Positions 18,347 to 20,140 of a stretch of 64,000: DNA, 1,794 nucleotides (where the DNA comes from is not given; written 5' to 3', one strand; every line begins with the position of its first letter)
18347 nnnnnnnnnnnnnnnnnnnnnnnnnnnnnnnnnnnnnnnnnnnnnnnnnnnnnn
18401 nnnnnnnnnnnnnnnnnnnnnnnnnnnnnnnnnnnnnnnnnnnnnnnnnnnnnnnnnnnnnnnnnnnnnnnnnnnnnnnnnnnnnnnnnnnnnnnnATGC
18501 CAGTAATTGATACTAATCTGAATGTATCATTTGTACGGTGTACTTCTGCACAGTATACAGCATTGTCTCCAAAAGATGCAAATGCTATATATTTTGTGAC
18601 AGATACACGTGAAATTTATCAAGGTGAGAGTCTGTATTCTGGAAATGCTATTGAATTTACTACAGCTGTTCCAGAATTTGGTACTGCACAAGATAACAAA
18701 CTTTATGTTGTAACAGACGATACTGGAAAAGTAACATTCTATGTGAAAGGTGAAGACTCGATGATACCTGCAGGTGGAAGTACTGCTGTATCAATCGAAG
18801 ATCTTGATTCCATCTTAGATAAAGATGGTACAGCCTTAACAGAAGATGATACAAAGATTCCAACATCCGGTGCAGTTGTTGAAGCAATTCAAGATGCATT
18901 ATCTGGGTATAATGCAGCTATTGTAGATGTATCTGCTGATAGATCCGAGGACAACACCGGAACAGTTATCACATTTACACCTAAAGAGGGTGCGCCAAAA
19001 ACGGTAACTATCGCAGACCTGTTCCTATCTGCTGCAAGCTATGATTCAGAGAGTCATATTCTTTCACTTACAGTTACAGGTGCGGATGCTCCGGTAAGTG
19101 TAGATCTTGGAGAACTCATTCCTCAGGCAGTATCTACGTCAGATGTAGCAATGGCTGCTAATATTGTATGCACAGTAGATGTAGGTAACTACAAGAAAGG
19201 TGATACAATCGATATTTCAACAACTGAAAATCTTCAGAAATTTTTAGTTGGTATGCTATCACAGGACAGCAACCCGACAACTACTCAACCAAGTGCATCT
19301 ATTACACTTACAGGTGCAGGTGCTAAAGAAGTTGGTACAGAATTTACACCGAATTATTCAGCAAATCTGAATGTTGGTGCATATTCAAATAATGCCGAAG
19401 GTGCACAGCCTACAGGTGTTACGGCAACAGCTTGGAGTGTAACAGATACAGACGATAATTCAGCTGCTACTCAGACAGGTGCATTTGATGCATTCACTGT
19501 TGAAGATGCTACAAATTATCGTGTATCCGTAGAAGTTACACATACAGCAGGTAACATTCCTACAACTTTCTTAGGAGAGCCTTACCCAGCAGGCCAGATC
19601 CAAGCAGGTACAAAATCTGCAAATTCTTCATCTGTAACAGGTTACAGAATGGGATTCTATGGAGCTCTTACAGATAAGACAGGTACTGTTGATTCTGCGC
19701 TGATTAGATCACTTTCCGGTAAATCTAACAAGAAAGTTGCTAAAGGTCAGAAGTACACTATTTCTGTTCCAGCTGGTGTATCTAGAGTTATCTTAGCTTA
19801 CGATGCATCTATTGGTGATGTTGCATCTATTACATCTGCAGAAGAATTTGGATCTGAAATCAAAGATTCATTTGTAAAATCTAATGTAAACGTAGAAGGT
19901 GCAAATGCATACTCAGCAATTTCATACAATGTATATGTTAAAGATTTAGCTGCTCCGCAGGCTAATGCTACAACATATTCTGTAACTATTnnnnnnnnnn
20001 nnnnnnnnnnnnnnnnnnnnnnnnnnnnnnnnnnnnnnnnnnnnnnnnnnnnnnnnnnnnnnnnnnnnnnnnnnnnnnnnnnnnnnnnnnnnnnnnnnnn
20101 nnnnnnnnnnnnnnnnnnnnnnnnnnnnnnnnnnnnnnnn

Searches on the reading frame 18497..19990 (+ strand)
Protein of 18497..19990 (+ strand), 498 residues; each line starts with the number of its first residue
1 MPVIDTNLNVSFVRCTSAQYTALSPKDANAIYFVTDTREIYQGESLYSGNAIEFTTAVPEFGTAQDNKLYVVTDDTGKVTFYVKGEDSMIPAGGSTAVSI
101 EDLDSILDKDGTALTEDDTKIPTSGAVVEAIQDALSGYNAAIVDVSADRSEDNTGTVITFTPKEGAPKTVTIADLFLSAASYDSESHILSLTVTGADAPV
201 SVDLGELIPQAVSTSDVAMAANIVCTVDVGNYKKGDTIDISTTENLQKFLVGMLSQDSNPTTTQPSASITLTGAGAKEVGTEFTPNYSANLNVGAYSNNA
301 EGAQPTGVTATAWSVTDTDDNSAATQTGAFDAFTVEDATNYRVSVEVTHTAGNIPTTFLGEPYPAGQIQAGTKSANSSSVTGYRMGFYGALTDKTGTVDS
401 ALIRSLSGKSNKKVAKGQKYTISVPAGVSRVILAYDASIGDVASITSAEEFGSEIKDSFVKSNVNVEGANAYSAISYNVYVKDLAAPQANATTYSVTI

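Call 13: search_protein_families(library=pfam, max_evalue=0.001, proteins=[window:18497-19990:+])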
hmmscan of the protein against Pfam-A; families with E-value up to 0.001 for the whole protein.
seq(498 aa): 1 family
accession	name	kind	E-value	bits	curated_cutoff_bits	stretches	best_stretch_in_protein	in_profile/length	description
PF24243.1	Phage_tail_C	-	2.6e-06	27.1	23.7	1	11-35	2-26/26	Phage tail tip domain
